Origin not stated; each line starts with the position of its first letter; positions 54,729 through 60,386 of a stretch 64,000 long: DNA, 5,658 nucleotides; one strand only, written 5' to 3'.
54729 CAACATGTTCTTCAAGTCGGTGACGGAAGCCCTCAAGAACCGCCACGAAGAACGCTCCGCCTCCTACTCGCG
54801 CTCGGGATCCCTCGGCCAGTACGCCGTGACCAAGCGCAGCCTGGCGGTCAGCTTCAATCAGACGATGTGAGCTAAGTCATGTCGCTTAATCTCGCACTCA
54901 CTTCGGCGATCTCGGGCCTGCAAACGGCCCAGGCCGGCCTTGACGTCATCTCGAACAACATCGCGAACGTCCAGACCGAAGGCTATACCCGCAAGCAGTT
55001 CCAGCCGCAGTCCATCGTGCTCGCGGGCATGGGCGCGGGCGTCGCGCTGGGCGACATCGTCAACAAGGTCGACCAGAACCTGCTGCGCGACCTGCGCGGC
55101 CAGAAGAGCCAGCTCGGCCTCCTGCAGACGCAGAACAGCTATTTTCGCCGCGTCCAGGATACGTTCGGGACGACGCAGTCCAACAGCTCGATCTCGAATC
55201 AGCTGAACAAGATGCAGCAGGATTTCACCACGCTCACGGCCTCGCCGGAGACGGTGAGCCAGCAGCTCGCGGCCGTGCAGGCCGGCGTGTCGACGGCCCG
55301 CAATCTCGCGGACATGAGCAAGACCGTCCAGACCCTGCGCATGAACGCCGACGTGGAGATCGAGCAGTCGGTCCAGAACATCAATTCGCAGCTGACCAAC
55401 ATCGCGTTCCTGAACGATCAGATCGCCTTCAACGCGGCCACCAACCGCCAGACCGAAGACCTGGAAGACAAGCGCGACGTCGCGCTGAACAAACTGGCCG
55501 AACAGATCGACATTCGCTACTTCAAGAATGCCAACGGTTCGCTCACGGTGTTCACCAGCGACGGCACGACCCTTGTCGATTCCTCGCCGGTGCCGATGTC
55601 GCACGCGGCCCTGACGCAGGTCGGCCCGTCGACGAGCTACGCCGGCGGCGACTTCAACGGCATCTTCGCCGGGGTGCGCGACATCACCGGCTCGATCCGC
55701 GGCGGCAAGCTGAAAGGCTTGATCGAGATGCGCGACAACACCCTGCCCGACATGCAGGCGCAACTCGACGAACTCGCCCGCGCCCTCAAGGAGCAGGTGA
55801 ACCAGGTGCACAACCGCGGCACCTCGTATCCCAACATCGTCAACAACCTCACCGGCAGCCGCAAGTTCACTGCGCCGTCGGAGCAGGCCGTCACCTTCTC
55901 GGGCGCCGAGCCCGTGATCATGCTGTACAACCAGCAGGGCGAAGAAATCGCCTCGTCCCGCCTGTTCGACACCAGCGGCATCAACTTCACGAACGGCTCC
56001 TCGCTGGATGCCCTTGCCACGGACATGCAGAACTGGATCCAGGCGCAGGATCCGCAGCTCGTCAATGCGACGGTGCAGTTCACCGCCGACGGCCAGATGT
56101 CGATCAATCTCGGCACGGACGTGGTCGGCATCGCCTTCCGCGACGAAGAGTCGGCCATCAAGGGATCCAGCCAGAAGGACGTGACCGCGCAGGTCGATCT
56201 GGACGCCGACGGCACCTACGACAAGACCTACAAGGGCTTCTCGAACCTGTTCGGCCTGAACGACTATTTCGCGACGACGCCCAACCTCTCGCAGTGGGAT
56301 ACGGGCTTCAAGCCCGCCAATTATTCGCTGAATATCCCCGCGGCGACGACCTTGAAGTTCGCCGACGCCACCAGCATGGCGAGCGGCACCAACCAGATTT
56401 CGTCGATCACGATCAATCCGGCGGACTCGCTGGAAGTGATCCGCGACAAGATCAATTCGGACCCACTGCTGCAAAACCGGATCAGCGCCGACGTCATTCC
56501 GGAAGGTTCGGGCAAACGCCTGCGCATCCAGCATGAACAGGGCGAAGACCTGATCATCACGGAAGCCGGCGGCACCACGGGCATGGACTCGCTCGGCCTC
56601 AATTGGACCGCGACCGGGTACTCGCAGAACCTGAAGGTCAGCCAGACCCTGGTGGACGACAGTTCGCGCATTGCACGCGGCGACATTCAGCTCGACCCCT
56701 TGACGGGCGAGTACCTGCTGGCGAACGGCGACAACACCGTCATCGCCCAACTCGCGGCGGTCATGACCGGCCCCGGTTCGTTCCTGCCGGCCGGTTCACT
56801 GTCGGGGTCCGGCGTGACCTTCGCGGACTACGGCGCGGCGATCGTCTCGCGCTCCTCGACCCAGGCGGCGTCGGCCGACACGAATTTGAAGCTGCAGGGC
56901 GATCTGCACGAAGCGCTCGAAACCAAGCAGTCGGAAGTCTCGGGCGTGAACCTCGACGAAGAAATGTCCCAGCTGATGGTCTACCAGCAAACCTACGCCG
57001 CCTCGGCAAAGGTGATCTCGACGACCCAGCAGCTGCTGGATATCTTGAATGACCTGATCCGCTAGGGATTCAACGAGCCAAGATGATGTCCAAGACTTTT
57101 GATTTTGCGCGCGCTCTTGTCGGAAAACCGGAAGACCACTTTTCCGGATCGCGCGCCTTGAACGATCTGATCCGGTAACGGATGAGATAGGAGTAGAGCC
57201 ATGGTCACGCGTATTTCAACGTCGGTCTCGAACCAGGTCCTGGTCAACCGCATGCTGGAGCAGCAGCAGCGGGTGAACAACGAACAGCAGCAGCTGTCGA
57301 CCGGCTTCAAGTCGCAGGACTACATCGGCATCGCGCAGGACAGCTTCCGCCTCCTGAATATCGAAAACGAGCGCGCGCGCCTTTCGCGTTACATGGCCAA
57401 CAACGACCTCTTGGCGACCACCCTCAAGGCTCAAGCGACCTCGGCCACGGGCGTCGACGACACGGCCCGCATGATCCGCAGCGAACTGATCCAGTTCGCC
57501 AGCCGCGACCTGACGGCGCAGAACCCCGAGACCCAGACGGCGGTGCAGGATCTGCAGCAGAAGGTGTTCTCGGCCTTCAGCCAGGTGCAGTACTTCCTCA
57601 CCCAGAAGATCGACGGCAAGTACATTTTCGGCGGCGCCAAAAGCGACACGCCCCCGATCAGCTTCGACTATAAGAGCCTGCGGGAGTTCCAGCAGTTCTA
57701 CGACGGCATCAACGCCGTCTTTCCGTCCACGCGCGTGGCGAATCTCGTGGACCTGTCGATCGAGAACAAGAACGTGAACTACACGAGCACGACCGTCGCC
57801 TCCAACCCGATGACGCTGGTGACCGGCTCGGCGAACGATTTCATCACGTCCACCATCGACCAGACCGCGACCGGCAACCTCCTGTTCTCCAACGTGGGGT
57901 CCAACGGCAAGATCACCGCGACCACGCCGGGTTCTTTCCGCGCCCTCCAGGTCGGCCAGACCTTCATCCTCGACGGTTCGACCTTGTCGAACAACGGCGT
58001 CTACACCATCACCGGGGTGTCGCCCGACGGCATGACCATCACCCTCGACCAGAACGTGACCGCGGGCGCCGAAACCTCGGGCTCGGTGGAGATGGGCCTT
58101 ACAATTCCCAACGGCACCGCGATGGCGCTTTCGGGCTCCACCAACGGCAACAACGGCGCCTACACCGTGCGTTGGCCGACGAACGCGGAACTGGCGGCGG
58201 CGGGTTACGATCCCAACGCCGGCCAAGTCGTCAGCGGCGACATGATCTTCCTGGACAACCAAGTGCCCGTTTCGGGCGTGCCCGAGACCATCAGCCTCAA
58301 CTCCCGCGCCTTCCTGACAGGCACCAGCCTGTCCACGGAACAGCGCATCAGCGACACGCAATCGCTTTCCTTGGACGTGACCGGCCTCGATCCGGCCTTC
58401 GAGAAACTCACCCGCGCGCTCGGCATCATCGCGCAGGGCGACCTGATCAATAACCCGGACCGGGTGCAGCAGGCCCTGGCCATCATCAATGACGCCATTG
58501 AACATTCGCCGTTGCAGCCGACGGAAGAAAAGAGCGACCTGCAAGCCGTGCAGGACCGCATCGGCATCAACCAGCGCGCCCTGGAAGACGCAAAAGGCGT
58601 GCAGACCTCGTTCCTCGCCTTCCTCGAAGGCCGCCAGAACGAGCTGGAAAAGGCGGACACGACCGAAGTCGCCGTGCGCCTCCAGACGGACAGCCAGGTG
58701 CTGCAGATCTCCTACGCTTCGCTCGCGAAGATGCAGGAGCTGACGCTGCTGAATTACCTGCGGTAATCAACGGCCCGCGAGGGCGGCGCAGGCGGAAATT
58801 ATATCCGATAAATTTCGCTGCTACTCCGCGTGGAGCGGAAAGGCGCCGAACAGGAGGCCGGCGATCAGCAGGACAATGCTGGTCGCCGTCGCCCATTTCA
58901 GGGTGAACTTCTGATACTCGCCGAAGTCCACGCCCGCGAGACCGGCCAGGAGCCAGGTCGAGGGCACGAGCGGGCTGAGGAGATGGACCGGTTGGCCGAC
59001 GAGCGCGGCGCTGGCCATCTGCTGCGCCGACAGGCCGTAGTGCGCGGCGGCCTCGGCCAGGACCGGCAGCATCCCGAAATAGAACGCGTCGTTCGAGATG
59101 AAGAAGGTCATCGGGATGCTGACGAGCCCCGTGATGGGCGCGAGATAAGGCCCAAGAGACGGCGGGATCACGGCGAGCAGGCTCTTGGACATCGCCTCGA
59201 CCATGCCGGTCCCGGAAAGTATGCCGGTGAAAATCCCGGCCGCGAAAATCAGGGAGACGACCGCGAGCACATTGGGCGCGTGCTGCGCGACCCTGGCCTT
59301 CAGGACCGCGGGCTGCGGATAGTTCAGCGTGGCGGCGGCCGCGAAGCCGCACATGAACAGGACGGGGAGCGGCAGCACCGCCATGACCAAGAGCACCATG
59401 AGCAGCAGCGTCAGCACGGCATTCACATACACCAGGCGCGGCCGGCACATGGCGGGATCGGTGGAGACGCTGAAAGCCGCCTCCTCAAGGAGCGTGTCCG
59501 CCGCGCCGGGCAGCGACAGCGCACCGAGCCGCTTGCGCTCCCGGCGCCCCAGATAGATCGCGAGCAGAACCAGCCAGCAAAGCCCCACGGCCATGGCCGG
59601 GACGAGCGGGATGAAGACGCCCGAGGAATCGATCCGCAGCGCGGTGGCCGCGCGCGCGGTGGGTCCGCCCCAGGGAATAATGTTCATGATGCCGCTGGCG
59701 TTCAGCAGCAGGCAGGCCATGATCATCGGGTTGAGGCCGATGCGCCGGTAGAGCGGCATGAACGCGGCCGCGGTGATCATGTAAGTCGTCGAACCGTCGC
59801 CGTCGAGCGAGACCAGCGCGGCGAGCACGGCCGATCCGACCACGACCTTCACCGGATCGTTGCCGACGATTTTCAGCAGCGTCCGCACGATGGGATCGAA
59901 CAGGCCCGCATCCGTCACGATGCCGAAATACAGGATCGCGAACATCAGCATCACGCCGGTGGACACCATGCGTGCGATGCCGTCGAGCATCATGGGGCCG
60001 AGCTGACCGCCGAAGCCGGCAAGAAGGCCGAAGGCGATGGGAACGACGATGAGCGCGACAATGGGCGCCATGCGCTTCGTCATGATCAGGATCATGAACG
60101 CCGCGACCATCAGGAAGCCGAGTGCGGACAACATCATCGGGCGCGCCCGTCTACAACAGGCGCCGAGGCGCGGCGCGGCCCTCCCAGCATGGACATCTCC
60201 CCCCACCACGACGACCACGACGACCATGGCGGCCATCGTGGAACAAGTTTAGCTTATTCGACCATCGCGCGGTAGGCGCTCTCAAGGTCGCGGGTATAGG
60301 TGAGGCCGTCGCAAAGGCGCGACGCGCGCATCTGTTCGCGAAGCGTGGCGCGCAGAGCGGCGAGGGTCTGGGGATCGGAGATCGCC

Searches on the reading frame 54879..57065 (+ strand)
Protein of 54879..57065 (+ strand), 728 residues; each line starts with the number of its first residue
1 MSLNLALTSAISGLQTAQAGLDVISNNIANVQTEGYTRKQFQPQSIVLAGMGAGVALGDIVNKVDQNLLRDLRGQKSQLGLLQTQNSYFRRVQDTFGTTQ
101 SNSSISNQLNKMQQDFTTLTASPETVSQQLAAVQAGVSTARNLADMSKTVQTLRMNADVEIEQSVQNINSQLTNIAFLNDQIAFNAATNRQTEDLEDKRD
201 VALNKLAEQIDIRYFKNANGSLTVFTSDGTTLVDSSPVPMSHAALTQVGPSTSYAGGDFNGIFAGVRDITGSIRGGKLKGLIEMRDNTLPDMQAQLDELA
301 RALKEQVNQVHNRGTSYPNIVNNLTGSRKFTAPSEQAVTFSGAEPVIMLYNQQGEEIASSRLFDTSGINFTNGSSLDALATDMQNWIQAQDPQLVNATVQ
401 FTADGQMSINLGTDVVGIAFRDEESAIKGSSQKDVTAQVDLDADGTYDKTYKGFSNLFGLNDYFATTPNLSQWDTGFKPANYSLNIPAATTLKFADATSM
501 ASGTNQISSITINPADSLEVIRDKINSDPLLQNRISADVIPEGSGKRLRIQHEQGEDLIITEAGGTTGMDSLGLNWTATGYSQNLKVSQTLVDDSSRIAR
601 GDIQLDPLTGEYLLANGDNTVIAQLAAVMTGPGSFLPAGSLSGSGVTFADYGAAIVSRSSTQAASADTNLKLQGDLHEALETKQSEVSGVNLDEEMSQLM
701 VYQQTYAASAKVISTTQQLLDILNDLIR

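Call 14: search_protein_families(library=pfam, proteins=[window:54879-57065:+], max_evalue=0.001)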
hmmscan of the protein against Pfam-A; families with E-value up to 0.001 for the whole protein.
window:54879-57065:+ (728 aa): 3 families
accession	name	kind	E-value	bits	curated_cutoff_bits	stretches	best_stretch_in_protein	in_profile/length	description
PF22638.1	FlgK_D1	-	5.6e-42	144.4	28.6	1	91-316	3-223/233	Flagellar hook-associated protein FlgK helical domain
PF06429.18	Flg_bbr_C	-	6.9e-12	45.1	23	1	686-726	6-46/46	Flagellar basal body rod FlgEFG protein C-terminal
PF00460.25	Flg_bb_rod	-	3.4e-09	36.9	20.7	1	9-37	3-31/31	Flagella basal body rod protein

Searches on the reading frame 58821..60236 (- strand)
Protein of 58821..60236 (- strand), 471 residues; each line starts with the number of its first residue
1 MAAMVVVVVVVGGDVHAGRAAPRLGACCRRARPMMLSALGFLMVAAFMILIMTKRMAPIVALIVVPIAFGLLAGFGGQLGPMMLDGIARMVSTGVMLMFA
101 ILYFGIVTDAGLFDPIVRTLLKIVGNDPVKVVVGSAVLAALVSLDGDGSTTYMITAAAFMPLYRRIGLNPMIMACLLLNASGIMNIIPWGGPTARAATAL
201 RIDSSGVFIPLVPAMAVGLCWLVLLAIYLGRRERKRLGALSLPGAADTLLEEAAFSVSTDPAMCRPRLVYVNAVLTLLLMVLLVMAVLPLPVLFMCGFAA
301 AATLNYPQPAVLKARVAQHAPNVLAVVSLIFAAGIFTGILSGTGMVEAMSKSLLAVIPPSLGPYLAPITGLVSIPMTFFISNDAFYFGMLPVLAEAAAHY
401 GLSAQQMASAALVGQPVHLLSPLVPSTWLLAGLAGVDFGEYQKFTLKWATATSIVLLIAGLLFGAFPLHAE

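Call 14: search_protein_families(library=pfam, proteins=[window:58821-60236:-], max_evalue=0.001)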
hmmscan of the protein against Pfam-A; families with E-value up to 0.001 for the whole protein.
window:58821-60236:- (471 aa): 2 families
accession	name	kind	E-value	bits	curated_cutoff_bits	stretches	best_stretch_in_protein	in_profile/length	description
PF03600.22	CitMHS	-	3.5e-32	112.3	31.9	1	48-414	2-336/336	Citrate transporter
PF03553.21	Na_H_antiporter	-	2.6e-09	37.2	23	1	41-225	106-298/303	Na+/H+ antiporter family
